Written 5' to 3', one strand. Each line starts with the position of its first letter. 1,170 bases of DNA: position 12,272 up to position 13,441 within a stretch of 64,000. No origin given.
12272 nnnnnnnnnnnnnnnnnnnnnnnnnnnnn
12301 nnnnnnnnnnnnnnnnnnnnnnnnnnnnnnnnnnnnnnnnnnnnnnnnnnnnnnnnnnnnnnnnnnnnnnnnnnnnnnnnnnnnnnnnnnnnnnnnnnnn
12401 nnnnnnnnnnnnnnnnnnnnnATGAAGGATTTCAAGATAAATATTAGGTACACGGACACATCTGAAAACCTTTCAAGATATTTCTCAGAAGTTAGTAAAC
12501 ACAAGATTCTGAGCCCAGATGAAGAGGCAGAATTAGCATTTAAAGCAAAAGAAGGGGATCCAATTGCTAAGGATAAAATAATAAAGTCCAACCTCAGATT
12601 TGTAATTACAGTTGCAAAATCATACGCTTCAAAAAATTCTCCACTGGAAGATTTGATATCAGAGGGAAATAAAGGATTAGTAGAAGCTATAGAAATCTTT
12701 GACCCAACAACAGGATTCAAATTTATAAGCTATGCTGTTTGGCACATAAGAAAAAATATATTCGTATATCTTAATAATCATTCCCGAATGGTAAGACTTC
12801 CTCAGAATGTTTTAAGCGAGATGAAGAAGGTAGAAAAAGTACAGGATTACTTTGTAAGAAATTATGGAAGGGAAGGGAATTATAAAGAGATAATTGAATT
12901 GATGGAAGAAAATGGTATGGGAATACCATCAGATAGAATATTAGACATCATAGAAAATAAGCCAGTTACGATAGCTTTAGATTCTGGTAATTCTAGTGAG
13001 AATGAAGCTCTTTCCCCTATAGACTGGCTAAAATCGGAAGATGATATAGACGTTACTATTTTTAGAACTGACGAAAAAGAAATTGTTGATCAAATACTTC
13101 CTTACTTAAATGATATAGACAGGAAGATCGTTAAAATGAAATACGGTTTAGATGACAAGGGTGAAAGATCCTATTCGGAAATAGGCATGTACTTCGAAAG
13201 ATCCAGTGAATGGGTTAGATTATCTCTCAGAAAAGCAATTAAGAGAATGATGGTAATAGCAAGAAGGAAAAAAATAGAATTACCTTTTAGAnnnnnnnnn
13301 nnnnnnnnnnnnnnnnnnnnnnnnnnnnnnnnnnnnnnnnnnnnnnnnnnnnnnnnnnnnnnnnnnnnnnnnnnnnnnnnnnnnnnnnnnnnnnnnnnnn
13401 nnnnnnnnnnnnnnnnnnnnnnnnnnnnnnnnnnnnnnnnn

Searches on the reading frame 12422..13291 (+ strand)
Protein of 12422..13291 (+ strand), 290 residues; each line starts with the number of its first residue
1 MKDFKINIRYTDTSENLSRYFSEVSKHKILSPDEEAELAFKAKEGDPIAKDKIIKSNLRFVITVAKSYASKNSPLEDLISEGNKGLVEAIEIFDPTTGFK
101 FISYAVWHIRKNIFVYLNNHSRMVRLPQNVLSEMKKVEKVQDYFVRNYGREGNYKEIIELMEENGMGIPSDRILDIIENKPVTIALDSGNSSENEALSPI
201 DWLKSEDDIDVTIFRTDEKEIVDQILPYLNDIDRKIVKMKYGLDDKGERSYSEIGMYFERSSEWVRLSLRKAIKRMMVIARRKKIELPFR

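Call 18: search_protein_families(library=pfam, proteins=[window:12422-13291:+], max_evalue=0.001)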
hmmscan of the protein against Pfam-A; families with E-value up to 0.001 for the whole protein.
window:12422-13291:+ (290 aa): 3 families
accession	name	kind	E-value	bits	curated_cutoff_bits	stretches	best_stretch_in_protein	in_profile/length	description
PF04542.20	Sigma70_r2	-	3.9e-13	49.4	24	1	54-122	2-70/71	Sigma-70 region 2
PF00140.25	Sigma70_r1_2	-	2.1e-06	28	22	1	18-47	4-33/34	Sigma-70 factor, region 1.2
PF04545.22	Sigma70_r4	-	0.00049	20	24.1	0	229-276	5-48/50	Sigma-70, region 4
